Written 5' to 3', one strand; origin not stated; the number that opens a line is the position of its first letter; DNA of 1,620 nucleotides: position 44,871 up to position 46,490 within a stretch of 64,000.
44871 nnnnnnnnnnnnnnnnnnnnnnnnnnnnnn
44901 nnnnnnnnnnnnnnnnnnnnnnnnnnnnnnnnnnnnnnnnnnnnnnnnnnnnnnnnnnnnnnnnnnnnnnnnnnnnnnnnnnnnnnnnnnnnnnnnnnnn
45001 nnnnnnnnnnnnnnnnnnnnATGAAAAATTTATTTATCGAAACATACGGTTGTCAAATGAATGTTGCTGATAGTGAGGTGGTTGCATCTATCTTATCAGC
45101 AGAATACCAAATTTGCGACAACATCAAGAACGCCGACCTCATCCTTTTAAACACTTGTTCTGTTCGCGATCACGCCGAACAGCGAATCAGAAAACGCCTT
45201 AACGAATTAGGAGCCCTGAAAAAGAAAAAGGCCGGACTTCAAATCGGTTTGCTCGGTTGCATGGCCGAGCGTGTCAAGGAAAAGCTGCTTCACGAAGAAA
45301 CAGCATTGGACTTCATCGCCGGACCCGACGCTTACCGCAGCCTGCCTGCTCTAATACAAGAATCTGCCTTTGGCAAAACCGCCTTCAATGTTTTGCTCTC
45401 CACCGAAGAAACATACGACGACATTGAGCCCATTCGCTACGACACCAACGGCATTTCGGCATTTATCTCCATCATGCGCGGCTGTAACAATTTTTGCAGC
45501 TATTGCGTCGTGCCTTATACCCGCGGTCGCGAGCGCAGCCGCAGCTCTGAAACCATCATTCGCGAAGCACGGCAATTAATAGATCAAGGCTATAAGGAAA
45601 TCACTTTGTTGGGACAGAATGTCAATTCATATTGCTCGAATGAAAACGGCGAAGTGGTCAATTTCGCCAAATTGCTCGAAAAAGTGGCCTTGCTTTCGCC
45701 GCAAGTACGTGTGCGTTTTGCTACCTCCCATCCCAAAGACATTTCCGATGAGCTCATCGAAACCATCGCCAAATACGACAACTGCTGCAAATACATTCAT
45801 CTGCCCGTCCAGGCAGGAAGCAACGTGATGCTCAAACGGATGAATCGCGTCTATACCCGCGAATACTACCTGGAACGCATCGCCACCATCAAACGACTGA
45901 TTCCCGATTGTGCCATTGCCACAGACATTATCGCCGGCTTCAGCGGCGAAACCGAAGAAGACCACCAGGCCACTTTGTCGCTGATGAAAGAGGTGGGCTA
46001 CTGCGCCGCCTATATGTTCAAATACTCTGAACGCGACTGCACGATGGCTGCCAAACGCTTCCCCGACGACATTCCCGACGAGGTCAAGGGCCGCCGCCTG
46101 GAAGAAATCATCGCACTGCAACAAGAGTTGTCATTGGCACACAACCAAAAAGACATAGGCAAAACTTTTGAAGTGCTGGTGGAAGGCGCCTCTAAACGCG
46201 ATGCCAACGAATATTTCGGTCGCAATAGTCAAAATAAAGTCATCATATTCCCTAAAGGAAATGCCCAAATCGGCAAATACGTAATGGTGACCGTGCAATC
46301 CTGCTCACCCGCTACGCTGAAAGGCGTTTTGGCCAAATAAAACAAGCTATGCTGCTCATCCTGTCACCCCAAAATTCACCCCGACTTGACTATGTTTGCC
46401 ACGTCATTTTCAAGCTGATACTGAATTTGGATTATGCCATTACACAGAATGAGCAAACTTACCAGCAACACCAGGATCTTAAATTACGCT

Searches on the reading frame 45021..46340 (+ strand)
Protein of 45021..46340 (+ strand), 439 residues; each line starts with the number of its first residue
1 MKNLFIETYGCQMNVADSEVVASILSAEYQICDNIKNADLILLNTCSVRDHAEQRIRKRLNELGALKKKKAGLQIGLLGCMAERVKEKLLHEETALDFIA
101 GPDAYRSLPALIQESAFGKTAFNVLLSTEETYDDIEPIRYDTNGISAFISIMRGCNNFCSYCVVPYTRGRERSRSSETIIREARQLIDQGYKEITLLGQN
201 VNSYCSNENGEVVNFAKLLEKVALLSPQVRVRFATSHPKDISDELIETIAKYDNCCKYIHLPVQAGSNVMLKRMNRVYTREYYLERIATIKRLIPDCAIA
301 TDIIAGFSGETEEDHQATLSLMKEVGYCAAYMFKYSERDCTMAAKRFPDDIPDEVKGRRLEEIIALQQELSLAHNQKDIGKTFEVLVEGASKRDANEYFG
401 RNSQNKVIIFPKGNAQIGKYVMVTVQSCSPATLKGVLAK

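Call 11: search_protein_families(library=pfam, proteins=[window:45021-46337:+], max_evalue=0.01)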
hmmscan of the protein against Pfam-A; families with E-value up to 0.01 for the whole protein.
window:45021-46337:+ (439 aa): 4 families
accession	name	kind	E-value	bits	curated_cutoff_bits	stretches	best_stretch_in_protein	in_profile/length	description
PF04055.27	Radical_SAM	-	2.9e-28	99.6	29.5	1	149-321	1-165/166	Radical SAM superfamily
PF00919.26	UPF0004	-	1.5e-27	95.9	27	1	4-101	2-98/98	Uncharacterized protein family UPF0004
PF01938.26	TRAM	-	3.9e-10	39.9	21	1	378-437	3-60/61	TRAM domain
PF18693.7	TRAM_2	-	0.0027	18.3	27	1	379-436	1-61/63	TRAM domain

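Call 14: find_encoding_contigs(protein=window:45021-46340:+, flank=8000, max_places=10)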
Protein window:45021-46340:+ (439 aa): no gene with exactly this product is on record in the collection.

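Call 30: find_homologous_proteins(query=window:45021-46337:+, max_evalue=1e-150)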
Query window:45021-46337:+ (439 aa): 7831 proteins with E <= 1e-150 among 8000 candidates; the best 120 are listed.
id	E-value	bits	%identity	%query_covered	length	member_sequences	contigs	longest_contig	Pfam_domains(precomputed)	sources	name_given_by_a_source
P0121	2.6e-285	964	98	100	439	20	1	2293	PF04055.28,PF00919.27,PF01938.27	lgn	-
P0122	2.6e-261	885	89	100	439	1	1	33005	PF04055.28,PF00919.27,PF01938.27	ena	-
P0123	3.7e-261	884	90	100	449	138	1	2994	PF04055.28,PF00919.27,PF01938.27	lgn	-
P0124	1.3e-260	882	90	100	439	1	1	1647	PF04055.28,PF00919.27,PF01938.27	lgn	-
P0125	1.7e-260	882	89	100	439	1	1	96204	PF04055.28,PF00919.27,PF01938.27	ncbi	-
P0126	1.8e-260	882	89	100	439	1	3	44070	PF04055.28,PF00919.27,PF01938.27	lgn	-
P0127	4.1e-260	881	89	100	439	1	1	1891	PF04055.28,PF00919.27,PF01938.27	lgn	-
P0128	2.8e-259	878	89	100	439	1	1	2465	PF04055.28,PF00919.27,PF01938.27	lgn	-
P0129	7.1e-257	870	88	100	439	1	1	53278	PF04055.28,PF00919.27,PF01938.27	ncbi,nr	ncbi:MAG: tRNA (N6-isopentenyl adenosine(37)-C2)-methylthiotransferase MiaB [Bacteroidales bacterium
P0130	1.6e-254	862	87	100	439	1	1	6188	PF04055.28,PF00919.27,PF01938.27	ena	-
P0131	9.5e-253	856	87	100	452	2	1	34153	PF04055.28,PF00919.27,PF01938.27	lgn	-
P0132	5.5e-250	847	89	97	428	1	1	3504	PF04055.28,PF00919.27,PF01938.27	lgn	-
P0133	4.6e-249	844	88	97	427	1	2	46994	PF04055.28,PF00919.27,PF01938.27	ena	-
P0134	1.2e-248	843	88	97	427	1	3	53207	PF04055.28,PF00919.27,PF01938.27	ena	-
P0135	3.5e-248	841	88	97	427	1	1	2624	PF04055.28,PF00919.27,PF01938.27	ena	-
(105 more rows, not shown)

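Call 31: find_encoding_contigs(protein=P0121, flank=6000, max_places=6)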
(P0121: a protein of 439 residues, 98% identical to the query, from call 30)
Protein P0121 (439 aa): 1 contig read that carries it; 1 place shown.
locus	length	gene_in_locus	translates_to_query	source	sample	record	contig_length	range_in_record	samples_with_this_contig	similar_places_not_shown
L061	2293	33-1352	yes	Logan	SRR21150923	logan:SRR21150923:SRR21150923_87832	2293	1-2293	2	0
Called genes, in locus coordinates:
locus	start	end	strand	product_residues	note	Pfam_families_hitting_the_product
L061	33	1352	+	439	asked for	PF00919:UPF0004, PF04055:Radical_SAM, PF01938:TRAM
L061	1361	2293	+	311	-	?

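Call 32: find_encoding_contigs(protein=P0125, flank=8000, max_places=3)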
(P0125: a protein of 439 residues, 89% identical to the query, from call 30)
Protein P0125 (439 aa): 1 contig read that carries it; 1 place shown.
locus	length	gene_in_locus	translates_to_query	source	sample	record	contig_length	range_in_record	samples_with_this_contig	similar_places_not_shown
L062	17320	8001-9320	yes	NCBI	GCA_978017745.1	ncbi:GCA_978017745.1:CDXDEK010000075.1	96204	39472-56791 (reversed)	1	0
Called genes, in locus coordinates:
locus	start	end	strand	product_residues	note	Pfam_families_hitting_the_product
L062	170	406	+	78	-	PF00830:Ribosomal_L28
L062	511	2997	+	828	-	PF13620:CarboxypepD_reg (weak), PF13715:CarbopepD_reg_2, PF07715:Plug (weak)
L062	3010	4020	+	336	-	PF01032:FecCD, PF00950:ABC-3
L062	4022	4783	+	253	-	PF02463:SMC_N, PF00005:ABC_tran, PF13304:AAA_21 (faint)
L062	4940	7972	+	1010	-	PF13734:Inhibitor_I69, PF01640:Peptidase_C10, PF18962:Por_Secre_tail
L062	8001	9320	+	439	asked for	PF00919:UPF0004, PF04055:Radical_SAM, PF01938:TRAM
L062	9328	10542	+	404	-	PF23019:DUF7033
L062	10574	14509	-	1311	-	PF08126:Propeptide_C25, PF01364:Peptidase_C25, PF00041:fn3, PF18962:Por_Secre_tail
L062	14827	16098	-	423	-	PF16217:M64_N, PF09471:Peptidase_M64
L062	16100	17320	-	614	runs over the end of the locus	PF20142:Scaffold, PF03734:YkuD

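Call 33: find_encoding_contigs(protein=P0122, flank=8000, max_places=3)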
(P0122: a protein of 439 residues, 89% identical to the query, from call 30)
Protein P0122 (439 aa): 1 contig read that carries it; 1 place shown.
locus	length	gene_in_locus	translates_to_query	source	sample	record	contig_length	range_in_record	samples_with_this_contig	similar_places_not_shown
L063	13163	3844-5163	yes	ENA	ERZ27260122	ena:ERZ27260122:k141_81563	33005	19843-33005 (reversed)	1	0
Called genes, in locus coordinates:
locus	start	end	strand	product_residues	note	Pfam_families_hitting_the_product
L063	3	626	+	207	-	?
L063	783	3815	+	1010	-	PF13734:Inhibitor_I69, PF01640:Peptidase_C10, PF18962:Por_Secre_tail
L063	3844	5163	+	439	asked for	PF00919:UPF0004, PF04055:Radical_SAM, PF01938:TRAM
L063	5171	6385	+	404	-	PF23019:DUF7033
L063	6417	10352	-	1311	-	PF08126:Propeptide_C25, PF01364:Peptidase_C25, PF00041:fn3, PF18962:Por_Secre_tail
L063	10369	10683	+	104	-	-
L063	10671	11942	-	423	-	PF16217:M64_N, PF09471:Peptidase_M64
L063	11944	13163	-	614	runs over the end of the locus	PF20142:Scaffold, PF03734:YkuD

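Call 56: find_encoding_contigs(protein=window:45057-46340:+, flank=8000, max_places=10)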
Protein window:45057-46340:+ (427 aa): no gene with exactly this product is on record in the collection.
